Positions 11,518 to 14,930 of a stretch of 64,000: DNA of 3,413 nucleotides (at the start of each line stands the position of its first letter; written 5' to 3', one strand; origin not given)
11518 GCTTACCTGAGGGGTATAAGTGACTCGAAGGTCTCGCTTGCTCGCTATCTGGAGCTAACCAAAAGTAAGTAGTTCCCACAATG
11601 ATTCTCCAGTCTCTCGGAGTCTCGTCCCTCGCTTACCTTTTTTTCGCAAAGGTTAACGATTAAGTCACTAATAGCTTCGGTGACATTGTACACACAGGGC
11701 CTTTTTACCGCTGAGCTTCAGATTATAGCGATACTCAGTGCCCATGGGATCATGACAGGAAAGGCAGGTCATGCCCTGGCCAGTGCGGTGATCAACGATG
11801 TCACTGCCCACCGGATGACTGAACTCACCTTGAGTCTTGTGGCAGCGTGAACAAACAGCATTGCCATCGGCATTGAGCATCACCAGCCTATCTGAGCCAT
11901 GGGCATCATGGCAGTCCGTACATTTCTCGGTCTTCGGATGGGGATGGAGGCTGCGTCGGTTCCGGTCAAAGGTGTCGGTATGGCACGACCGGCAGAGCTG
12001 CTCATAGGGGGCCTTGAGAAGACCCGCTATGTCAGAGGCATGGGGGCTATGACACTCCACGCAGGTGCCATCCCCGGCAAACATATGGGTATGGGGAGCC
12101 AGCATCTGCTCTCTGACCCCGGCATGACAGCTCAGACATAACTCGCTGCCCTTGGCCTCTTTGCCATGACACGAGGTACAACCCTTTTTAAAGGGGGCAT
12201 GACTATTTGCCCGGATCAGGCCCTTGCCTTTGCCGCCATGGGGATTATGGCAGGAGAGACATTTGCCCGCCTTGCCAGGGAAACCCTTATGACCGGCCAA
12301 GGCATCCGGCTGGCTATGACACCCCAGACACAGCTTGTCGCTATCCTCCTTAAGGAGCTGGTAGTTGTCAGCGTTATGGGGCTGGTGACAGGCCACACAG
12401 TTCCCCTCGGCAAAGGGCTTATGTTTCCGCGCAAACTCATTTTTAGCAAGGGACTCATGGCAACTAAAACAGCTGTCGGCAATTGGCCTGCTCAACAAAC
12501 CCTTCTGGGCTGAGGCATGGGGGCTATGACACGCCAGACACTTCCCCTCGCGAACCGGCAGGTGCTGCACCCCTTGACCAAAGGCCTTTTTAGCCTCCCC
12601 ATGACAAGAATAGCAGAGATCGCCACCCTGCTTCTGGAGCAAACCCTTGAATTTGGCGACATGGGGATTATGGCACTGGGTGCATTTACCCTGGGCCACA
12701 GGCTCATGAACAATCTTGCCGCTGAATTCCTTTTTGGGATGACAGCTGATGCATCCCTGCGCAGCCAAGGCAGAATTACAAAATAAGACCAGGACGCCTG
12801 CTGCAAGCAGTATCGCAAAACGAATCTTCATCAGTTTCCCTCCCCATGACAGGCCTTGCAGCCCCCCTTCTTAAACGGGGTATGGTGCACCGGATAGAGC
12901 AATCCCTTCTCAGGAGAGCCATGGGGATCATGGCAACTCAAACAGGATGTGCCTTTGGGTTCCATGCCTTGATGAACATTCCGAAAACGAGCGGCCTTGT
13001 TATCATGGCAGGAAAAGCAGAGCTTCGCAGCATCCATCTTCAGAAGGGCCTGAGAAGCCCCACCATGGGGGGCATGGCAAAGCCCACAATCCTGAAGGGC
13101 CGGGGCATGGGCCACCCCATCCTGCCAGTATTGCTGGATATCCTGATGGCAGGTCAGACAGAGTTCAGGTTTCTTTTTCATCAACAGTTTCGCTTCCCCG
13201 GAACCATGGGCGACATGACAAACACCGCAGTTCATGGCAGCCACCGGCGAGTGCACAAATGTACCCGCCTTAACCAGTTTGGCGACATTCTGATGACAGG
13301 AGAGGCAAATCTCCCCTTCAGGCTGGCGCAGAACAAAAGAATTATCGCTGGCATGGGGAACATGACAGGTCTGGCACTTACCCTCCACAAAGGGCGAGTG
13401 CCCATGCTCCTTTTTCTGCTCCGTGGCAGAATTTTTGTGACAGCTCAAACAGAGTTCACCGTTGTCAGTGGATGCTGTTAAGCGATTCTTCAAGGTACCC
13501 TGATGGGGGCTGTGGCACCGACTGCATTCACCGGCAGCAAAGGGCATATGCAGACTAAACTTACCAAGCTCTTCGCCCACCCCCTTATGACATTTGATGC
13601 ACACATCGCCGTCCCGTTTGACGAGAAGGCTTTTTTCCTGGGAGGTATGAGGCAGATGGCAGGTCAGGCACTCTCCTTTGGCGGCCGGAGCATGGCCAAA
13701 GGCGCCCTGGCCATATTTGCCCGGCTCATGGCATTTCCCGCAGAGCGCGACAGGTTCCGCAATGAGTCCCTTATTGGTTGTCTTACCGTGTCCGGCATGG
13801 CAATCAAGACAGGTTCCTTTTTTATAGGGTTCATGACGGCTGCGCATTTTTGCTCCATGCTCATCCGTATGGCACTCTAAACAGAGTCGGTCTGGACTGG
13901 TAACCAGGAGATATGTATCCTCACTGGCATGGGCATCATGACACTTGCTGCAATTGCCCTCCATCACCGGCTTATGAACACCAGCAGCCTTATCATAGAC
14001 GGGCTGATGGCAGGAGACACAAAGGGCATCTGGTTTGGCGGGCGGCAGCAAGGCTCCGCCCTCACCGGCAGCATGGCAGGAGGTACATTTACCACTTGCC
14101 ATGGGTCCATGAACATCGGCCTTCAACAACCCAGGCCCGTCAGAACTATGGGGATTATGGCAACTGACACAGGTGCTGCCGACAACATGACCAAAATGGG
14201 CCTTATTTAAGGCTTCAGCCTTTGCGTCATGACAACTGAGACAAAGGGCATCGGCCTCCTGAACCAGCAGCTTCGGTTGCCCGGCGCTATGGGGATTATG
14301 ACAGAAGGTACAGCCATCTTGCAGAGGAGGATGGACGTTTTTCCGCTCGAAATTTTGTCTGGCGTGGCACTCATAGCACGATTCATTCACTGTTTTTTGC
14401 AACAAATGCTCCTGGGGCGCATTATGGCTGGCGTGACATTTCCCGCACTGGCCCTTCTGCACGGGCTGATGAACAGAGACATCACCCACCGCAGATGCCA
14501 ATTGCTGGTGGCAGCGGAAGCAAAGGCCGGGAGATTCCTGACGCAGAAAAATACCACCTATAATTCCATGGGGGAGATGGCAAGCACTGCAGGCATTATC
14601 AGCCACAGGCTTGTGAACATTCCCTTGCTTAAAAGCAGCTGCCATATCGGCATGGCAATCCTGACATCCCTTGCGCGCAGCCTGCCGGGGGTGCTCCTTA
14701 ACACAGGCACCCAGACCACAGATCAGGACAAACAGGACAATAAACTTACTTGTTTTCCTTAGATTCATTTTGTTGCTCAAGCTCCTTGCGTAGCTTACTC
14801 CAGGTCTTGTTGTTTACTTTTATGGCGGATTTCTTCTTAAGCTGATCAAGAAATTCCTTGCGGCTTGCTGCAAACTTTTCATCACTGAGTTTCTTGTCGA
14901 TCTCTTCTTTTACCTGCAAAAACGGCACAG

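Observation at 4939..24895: A ~20-kb sigma54-driven supraoperon bracketed by two OmcS-family genes: candidate cytochrome-filament / extracellular electron transfer machine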

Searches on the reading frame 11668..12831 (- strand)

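Call 5: search_protein_families(library=pfam, proteins=[window:11668-12831:-], max_evalue=0.01)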
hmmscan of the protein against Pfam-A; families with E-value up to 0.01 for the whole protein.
window:11668-12831:- (387 aa): 6 families
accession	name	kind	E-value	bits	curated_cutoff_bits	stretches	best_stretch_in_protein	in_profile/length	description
PF09699.15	Paired_CXXCH_1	-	4e-82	270.1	20.6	8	42-81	1-40/41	Doubled CXXCH motif (Paired_CXXCH_1)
PF14522.11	Cytochrome_C7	-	2.5e-17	62.9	24.8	3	277-332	13-67/67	Cytochrome c7 and related cytochrome c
PF14537.11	Cytochrom_c3_2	-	1.8e-16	60.8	25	2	211-285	2-79/79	Cytochrome c3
PF22113.1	Mtrc-MtrF_II-IV_dom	-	1.1e-11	45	30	1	23-154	5-168/176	Outer membrane cytochrome MtrC/MtrF-like, domains II/IV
PF02085.21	Cytochrom_CIII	-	1.8e-07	31.8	22.9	1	298-384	28-101/101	Class III cytochrome C family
PF22678.1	Cytochrom_c_NrfB-like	-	8.5e-05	23.4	27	0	23-76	32-89/89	Cytochrome c-type protein NrfB-like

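Call 58: search_protein_families(library=ncbifam, proteins=[window:11668-12831:-], max_evalue=0.01)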
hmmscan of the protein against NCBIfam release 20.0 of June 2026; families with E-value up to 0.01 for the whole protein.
window:11668-12831:- (387 aa): 9 families
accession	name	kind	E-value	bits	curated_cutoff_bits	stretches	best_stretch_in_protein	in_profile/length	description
TIGR01905.1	paired_CXXCH_1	subfamily_domain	5.5e-76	250.2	25.2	7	42-81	1-40/41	doubled CXXCH domain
TIGR03508.1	decahem_SO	subfamily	2.6e-48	164.7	192.2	3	24-178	70-226/258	DmsE family decaheme c-type cytochrome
NF041028.1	decahem_GSU2203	exception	5.6e-39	134.2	325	3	23-173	100-253/317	GSU2203 family decaheme c-type cytochrome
TIGR03153.1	cytochr_NrfH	equivalog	4.7e-12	46.1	134.2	0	117-150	101-134/138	cytochrome c nitrite reductase small subunit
NF045722.1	c3_cytochr_TmcA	equivalog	1.8e-11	44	114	0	254-286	80-112/125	acidic tetraheme cytochrome c3 TmcA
TIGR03146.1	cyt_nit_nrfB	equivalog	2.5e-09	37.6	166.6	1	319-370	6-57/145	cytochrome c nitrite reductase pentaheme subunit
NF008659.0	PRK11659.1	equivalog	1.9e-08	34.2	184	1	24-82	110-172/188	cytochrome c nitrite reductase pentaheme subunit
NF047727.1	4hemeCytCCctA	equivalog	4.2e-07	30.1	180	1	89-156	31-94/109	tetraheme c-type cytochrome CctA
NF043011.1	CytC7_Geobact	equivalog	6.3e-06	26.6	120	0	133-174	35-76/89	cytochrome c7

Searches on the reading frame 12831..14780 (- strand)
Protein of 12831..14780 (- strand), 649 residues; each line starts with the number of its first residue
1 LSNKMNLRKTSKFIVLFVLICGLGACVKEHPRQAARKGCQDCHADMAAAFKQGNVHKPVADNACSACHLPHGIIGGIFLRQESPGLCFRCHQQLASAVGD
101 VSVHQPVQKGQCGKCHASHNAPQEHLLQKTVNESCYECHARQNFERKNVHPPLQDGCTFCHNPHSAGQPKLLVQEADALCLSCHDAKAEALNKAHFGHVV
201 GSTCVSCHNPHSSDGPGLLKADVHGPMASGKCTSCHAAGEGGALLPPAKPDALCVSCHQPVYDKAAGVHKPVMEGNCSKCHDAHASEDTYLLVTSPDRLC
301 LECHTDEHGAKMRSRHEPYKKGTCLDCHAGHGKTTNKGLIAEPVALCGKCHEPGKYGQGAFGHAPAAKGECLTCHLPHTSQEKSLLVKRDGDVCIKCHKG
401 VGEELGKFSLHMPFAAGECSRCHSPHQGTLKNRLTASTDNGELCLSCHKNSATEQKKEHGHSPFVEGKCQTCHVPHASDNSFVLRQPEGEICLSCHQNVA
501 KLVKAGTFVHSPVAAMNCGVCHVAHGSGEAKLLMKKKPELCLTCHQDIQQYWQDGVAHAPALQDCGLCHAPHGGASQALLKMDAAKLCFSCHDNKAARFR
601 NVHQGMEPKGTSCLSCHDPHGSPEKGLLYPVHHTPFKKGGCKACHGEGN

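Call 4: search_protein_families(library=pfam, proteins=[window:12831-14780:-], max_evalue=0.01)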
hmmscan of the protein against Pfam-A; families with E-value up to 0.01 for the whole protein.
window:12831-14780:- (649 aa): 6 families
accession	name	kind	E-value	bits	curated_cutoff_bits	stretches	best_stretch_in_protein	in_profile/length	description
PF09699.15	Paired_CXXCH_1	-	1.1e-131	428.7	20.6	13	461-500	1-40/41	Doubled CXXCH motif (Paired_CXXCH_1)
PF14522.11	Cytochrome_C7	-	3.8e-28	97.5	24.8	7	514-569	12-66/67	Cytochrome c7 and related cytochrome c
PF14537.11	Cytochrom_c3_2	-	5.4e-25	88.1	25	6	468-546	8-79/79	Cytochrome c3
PF22113.1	Mtrc-MtrF_II-IV_dom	-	2.8e-13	50.2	30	0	392-525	7-166/176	Outer membrane cytochrome MtrC/MtrF-like, domains II/IV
PF22678.1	Cytochrom_c_NrfB-like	-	1.8e-12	48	27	0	251-291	33-75/89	Cytochrome c-type protein NrfB-like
PF02085.21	Cytochrom_CIII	-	1.3e-09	38.8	22.9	0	269-351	25-101/101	Class III cytochrome C family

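Call 58: search_protein_families(library=ncbifam, proteins=[window:12831-14780:-], max_evalue=0.01)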
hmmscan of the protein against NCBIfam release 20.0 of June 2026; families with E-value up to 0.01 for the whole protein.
window:12831-14780:- (649 aa): 7 families
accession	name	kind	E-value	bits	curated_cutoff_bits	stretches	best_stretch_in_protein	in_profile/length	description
TIGR01905.1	paired_CXXCH_1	subfamily_domain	1.1e-124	406.1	25.2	13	461-500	1-40/41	doubled CXXCH domain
NF041028.1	decahem_GSU2203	exception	1.4e-98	330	325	6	443-594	103-254/317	GSU2203 family decaheme c-type cytochrome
TIGR03508.1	decahem_SO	subfamily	5.5e-79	265.3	192.2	6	29-192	63-227/258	DmsE family decaheme c-type cytochrome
TIGR03153.1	cytochr_NrfH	equivalog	2.6e-18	66.4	134.2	2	345-450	29-135/138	cytochrome c nitrite reductase small subunit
NF045722.1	c3_cytochr_TmcA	equivalog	2.2e-13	50.1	114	0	254-308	60-114/125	acidic tetraheme cytochrome c3 TmcA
NF008659.0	PRK11659.1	equivalog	1.7e-09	37.7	184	2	252-313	111-176/188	cytochrome c nitrite reductase pentaheme subunit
TIGR03146.1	cyt_nit_nrfB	equivalog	1.3e-08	35.3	166.6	1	339-399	79-142/145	cytochrome c nitrite reductase pentaheme subunit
